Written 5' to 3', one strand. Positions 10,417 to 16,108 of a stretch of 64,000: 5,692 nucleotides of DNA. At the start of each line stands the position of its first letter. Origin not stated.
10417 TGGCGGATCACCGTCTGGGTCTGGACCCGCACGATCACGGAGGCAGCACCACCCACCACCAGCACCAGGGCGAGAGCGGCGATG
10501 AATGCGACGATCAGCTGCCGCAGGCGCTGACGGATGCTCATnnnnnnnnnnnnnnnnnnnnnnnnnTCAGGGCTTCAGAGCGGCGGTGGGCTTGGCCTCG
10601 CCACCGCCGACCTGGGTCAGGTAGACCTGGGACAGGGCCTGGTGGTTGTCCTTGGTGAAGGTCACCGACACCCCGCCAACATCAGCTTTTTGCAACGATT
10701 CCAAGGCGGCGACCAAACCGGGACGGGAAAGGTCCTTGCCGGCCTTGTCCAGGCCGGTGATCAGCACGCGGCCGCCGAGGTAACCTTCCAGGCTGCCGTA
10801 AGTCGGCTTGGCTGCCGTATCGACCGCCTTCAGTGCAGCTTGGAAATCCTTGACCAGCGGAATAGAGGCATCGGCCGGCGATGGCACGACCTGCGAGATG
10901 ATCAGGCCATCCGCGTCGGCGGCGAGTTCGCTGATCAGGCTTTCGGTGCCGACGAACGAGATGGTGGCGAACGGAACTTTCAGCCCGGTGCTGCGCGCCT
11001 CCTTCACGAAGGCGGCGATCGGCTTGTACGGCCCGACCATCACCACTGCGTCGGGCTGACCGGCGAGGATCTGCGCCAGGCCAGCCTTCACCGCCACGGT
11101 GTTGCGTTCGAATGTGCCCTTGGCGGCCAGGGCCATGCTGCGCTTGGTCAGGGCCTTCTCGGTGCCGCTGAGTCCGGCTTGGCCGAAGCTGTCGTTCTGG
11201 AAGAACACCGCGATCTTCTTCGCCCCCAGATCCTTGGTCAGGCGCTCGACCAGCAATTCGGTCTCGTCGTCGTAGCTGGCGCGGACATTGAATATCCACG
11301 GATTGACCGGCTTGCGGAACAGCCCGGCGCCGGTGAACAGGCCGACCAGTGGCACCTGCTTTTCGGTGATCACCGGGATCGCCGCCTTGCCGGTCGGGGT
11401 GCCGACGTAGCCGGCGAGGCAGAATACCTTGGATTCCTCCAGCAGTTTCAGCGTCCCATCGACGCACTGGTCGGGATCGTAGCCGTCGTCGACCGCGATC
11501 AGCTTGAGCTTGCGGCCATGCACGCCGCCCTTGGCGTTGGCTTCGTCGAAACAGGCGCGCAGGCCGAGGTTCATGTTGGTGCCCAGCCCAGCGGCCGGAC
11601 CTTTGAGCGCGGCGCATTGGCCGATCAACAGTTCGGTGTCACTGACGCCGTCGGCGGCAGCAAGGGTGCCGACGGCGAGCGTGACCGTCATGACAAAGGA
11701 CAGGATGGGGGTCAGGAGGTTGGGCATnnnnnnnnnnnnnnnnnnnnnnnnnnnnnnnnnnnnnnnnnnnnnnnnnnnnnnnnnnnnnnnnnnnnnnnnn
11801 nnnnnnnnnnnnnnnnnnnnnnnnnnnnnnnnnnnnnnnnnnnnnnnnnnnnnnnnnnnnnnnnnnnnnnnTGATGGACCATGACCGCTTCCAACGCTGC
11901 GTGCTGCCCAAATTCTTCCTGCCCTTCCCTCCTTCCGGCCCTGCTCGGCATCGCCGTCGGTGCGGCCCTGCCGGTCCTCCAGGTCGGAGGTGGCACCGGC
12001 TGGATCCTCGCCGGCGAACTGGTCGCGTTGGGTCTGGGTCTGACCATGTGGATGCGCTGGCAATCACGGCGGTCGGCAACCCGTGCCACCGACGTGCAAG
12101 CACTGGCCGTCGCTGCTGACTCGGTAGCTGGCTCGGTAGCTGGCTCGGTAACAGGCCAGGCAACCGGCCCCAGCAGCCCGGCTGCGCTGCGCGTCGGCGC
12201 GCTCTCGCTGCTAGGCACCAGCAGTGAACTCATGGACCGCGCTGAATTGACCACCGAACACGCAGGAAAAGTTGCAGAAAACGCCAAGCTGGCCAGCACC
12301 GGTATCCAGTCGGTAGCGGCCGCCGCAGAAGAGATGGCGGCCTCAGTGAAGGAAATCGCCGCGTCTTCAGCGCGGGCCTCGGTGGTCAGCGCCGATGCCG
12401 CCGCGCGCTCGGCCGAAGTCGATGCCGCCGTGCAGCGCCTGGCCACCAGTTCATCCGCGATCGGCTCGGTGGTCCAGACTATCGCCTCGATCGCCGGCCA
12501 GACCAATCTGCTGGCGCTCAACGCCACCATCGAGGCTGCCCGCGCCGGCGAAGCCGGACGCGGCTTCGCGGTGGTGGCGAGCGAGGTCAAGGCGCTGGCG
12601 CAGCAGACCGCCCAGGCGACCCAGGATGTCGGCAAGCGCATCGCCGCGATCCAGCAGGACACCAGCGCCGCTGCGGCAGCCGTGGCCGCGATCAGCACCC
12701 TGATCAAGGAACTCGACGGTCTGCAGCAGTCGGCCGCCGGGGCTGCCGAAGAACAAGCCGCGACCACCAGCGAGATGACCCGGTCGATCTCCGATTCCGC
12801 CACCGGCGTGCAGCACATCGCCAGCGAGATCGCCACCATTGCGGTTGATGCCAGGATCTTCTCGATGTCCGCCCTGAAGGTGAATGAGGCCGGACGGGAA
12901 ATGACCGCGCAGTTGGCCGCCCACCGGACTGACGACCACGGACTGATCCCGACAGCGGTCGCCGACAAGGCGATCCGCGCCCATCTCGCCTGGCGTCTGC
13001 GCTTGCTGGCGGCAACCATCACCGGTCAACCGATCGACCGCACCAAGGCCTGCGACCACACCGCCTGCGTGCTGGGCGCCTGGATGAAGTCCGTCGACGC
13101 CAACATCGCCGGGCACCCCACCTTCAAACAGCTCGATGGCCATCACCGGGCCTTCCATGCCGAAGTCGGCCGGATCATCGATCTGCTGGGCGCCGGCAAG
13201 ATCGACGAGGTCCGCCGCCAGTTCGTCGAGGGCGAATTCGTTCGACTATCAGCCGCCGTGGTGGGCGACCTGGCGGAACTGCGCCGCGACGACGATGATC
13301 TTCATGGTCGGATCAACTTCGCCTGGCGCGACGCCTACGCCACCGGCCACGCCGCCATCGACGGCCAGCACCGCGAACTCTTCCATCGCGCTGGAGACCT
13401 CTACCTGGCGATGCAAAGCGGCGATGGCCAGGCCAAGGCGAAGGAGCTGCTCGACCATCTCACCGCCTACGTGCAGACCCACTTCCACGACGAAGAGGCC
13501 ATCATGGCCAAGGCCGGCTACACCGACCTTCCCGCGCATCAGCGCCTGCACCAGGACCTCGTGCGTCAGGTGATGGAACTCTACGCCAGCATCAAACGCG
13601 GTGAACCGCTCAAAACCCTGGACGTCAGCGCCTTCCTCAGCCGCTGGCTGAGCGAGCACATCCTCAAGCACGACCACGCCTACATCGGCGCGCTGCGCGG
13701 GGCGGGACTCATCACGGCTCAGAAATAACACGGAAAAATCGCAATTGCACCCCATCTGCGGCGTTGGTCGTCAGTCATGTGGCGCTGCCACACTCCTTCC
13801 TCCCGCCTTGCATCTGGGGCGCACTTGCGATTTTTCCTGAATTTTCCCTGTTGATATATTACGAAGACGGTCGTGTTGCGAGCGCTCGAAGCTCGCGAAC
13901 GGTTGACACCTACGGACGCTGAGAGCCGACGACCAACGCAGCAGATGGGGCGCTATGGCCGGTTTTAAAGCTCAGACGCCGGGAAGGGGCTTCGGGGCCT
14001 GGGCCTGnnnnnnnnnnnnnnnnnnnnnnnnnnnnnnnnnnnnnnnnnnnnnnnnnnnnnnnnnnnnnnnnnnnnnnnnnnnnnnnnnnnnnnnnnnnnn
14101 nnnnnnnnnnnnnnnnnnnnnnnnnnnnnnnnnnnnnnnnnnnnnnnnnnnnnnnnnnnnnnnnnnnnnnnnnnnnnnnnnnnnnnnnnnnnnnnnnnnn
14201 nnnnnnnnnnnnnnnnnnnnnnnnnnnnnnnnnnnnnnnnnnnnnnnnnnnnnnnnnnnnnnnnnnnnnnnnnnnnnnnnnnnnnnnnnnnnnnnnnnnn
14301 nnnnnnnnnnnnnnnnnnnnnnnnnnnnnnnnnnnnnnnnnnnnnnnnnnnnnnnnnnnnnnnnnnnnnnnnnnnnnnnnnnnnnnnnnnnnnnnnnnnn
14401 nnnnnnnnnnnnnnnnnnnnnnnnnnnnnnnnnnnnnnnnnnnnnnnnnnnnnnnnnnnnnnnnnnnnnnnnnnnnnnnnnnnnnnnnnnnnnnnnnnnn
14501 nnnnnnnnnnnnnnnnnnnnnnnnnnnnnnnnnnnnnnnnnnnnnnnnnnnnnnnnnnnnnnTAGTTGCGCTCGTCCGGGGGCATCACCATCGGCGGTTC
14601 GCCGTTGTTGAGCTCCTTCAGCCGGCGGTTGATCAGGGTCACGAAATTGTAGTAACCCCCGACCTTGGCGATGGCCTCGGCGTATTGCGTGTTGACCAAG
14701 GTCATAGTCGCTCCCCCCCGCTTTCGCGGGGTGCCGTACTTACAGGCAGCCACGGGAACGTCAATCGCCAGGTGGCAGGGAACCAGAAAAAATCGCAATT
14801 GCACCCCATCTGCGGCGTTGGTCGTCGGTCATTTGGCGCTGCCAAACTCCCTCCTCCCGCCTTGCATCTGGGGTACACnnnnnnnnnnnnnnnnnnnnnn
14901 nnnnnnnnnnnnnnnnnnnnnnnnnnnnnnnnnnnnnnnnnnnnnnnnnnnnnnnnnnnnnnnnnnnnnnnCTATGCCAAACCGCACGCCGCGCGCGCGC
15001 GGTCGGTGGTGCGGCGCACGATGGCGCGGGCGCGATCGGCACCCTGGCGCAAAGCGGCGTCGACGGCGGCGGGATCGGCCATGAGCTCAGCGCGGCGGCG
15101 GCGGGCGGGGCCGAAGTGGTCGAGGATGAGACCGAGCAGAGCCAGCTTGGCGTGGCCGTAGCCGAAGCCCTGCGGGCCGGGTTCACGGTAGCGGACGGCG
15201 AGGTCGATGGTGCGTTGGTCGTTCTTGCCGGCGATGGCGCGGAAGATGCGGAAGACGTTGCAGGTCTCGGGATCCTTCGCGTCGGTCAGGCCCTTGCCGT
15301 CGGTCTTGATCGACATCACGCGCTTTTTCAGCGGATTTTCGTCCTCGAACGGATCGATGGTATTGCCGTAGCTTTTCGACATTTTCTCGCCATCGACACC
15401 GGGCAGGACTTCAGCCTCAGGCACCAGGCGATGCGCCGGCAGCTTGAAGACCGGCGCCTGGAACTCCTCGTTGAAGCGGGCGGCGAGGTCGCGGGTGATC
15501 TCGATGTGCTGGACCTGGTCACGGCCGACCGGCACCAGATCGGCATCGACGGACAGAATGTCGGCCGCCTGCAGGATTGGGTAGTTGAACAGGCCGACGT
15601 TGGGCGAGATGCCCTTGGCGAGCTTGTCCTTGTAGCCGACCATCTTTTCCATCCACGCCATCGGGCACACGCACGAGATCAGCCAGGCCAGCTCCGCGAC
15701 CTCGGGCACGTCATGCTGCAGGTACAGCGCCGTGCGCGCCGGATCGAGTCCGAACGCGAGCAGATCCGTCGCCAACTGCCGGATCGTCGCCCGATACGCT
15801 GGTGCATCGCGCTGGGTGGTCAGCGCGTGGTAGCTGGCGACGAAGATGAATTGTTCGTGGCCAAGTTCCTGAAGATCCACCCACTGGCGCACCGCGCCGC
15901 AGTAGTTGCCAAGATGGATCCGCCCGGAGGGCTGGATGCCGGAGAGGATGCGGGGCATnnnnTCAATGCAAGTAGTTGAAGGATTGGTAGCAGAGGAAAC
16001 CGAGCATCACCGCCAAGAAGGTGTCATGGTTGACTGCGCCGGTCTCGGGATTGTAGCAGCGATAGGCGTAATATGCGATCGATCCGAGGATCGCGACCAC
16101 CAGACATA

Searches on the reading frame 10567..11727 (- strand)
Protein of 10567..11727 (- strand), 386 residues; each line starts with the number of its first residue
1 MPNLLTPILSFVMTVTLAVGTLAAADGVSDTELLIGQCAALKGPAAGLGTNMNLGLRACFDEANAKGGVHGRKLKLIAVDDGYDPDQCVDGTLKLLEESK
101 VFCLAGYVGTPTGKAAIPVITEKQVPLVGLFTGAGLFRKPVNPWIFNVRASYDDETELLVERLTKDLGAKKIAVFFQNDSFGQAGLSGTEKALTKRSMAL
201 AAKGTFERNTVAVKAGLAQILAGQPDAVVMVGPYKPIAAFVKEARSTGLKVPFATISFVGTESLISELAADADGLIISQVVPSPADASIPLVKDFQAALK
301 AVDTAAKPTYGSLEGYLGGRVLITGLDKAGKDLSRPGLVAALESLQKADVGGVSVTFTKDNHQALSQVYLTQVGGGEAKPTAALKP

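Call 72: search_protein_families(library=pfam, proteins=[window:10567-11727:-], max_evalue=0.0001)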
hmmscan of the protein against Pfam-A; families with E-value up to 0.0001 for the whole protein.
window:10567-11727:- (386 aa): 3 families
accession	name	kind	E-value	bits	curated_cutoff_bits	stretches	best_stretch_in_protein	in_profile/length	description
PF13458.12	Peripla_BP_6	-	9.6e-63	213.3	31.7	1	35-376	4-342/343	Periplasmic binding protein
PF01094.35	ANF_receptor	-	7.2e-09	35.6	25.4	1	58-273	8-224/353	Receptor family ligand binding region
PF13433.12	Peripla_BP_5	-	2.7e-07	30.5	27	1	41-123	9-91/363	Periplasmic binding protein domain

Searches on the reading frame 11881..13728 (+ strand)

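Call 72: search_protein_families(library=pfam, proteins=[window:11881-13728:+], max_evalue=0.0001)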
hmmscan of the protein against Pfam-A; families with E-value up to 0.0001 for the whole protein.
window:11881-13728:+ (615 aa): 3 families
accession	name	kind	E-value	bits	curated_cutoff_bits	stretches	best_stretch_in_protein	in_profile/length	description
PF00015.26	MCPsignal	-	1e-29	104.1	34.6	1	177-321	18-162/172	Methyl-accepting chemotaxis protein (MCP) signalling domain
PF01814.28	Hemerythrin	-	2.3e-11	44.7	25.3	1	489-603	2-125/127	Hemerythrin HHE cation binding domain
PF13682.11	CZB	-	1.2e-07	32.4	29.4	1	368-433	1-64/64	Chemoreceptor zinc-binding domain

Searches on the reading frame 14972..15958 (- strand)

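Call 72: search_protein_families(library=pfam, proteins=[window:14972-15958:-], max_evalue=0.0001)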
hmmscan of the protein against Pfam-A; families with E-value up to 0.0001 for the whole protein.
window:14972-15958:- (328 aa): 1 family
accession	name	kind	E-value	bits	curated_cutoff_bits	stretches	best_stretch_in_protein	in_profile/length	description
PF00579.31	tRNA-synt_1b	-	1.7e-59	202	21.1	1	3-248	7-259/292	tRNA synthetases class I (W and Y)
